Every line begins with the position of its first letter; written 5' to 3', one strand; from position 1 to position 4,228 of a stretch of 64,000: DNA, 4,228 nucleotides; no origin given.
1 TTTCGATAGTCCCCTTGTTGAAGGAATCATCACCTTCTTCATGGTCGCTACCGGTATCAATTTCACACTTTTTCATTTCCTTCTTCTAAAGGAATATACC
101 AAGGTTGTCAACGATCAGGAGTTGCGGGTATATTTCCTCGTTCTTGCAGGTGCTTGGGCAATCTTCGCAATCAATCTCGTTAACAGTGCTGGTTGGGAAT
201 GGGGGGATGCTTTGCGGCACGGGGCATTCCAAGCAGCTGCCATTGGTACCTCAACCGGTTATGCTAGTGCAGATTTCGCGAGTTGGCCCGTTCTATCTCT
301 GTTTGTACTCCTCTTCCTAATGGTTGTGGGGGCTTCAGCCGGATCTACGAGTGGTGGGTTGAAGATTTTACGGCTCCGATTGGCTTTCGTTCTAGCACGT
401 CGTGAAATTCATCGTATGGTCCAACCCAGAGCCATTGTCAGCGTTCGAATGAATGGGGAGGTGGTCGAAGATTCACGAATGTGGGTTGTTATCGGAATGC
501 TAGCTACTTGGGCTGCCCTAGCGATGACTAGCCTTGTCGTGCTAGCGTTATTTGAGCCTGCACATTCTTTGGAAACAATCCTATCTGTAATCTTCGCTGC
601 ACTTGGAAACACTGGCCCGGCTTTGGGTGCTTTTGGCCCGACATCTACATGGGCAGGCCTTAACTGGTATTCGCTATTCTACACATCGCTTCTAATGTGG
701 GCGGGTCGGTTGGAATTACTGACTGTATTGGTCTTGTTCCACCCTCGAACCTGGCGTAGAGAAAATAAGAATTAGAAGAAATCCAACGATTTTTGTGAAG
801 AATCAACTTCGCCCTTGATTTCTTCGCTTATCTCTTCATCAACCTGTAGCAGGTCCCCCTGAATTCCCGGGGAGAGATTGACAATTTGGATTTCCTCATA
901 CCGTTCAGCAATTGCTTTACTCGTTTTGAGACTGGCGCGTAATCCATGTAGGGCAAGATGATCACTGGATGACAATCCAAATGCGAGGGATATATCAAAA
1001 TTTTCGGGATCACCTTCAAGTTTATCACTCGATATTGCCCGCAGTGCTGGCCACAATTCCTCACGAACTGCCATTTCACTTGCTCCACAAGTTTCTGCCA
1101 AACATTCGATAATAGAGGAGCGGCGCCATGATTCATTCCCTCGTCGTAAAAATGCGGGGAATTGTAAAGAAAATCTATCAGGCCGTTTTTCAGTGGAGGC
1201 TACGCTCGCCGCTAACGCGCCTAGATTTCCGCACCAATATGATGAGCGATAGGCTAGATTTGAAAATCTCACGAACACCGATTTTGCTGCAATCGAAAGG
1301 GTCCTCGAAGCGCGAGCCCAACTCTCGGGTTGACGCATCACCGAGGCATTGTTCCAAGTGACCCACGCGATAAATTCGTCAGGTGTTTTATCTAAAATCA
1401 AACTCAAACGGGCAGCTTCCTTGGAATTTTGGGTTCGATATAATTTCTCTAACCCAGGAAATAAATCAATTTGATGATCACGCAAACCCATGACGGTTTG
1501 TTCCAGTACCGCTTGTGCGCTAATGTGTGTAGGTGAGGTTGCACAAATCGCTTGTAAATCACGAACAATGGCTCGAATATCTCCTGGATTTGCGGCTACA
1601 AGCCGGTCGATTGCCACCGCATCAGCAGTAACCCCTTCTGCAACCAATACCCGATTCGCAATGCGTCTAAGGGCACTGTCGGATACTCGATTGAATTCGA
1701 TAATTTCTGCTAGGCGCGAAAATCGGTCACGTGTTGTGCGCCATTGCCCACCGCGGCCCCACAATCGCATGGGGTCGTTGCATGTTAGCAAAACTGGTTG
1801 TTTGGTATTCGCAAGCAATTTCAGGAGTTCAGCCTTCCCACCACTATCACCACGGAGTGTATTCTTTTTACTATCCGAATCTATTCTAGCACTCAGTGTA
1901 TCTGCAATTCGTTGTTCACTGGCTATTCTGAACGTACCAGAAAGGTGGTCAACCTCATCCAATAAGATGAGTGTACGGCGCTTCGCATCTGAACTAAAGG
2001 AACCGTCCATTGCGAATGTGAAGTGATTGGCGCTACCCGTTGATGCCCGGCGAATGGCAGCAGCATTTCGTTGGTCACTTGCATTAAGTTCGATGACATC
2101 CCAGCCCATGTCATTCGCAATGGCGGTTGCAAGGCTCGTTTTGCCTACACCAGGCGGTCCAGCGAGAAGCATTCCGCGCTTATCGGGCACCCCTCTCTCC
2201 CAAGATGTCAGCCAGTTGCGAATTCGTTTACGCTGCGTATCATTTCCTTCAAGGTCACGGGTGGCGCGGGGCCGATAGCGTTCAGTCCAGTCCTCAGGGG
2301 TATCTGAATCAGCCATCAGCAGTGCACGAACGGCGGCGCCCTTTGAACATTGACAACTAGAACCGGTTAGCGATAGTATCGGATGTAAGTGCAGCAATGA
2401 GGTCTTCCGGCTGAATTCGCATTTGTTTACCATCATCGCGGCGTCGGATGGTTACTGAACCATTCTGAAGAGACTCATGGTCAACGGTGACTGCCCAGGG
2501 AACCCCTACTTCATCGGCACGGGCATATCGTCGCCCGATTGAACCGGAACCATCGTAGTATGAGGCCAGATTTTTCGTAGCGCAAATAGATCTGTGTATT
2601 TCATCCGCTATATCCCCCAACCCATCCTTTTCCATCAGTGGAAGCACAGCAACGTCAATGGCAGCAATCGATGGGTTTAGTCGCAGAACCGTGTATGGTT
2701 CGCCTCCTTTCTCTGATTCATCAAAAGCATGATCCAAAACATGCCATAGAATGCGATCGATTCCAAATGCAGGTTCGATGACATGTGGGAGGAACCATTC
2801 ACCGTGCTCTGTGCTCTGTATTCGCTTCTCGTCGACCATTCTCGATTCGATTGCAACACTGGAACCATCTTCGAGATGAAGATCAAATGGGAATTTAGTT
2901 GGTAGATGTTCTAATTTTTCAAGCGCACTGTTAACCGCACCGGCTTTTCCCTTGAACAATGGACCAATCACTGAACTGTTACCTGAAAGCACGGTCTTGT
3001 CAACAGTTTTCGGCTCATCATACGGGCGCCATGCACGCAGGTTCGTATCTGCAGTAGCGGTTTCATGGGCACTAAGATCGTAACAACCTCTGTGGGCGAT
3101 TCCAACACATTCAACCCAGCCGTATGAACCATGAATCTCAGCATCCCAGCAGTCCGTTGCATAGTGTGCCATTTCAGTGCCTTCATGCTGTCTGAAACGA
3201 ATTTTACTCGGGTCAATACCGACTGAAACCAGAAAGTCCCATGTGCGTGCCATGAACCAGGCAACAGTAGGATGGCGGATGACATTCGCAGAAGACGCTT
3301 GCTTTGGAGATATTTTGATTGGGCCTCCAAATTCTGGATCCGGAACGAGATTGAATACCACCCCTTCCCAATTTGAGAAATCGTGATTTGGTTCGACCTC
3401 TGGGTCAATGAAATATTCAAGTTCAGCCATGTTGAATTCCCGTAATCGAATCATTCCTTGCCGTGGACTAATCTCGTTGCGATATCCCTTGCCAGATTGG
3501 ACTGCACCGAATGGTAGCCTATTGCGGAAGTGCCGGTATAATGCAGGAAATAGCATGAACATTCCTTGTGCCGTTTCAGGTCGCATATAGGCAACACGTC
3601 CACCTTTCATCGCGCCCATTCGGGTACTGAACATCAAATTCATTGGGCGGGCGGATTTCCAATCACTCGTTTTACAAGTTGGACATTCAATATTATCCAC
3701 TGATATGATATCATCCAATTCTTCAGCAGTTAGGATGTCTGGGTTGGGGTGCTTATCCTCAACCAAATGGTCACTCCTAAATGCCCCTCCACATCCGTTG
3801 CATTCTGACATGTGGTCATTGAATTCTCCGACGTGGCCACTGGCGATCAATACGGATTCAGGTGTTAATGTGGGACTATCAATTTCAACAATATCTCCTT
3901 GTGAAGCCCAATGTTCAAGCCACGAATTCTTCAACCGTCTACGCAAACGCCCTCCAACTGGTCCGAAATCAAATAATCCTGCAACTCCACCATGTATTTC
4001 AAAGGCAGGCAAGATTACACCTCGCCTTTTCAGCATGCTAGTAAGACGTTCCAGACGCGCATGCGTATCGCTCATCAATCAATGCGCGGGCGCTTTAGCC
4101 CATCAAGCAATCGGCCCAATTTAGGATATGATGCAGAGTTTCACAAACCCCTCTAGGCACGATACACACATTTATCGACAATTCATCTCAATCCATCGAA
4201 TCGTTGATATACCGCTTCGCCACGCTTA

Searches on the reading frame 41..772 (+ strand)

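Call 69: search_protein_families(library=pfam, proteins=[window:41-772:+], max_evalue=0.0001)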
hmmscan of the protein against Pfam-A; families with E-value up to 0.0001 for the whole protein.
window:41-772:+ (244 aa): 1 family
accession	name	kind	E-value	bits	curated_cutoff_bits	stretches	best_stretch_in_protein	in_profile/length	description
PF02386.22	TrkH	-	1.4e-27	96.8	27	1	37-234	292-491/502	Cation transport protein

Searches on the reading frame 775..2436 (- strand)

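Call 69: search_protein_families(library=pfam, proteins=[window:775-2436:-], max_evalue=0.0001)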
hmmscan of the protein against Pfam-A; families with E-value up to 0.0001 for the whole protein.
window:775-2436:- (554 aa): 5 families
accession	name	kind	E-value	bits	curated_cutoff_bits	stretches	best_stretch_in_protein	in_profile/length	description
PF00004.35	AAA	-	3.2e-15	57.2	21.2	1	89-224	1-113/131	ATPase family associated with various cellular activities (AAA)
PF13191.12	AAA_16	-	4.4e-06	27.7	32.6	1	66-187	6-126/167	AAA ATPase domain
PF03215.21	Rad17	-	6e-06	26.8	23.8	1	44-119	3-79/186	Rad17 P-loop domain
PF05496.18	RuvB_N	-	6.2e-06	26.5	27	1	55-114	2-61/159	Holliday junction DNA helicase RuvB P-loop domain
PF07728.20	AAA_5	-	1.8e-05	25.2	22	1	89-166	2-79/139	AAA domain (dynein-related subfamily)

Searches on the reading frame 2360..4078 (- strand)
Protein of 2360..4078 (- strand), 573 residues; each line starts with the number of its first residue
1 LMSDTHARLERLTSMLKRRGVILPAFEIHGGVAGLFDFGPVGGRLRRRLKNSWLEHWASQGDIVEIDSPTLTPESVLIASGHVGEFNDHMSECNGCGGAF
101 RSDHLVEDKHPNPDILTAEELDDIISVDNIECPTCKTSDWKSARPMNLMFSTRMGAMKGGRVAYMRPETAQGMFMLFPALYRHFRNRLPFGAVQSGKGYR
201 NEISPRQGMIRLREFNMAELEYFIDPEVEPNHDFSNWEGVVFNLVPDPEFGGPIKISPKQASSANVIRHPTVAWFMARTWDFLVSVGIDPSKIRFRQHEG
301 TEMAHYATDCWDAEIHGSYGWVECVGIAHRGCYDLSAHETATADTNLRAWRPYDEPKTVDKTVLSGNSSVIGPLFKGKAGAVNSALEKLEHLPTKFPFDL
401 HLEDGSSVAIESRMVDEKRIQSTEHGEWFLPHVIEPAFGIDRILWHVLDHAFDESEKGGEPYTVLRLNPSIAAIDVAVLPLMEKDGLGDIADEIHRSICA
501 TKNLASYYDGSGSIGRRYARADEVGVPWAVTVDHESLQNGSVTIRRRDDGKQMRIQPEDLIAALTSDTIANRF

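Call 69: search_protein_families(library=pfam, proteins=[window:2360-4078:-], max_evalue=0.0001)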
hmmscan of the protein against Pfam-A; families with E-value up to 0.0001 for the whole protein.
window:2360-4078:- (573 aa): 2 families
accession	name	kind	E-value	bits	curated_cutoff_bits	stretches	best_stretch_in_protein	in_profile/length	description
PF03129.25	HGTP_anticodon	-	9.5e-18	64.6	21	1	475-565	1-92/94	Anticodon binding domain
PF00587.30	tRNA-synt_2b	-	3.6e-07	30.9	29.3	1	162-227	10-74/179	tRNA synthetase class II core domain (G, H, P, S and T)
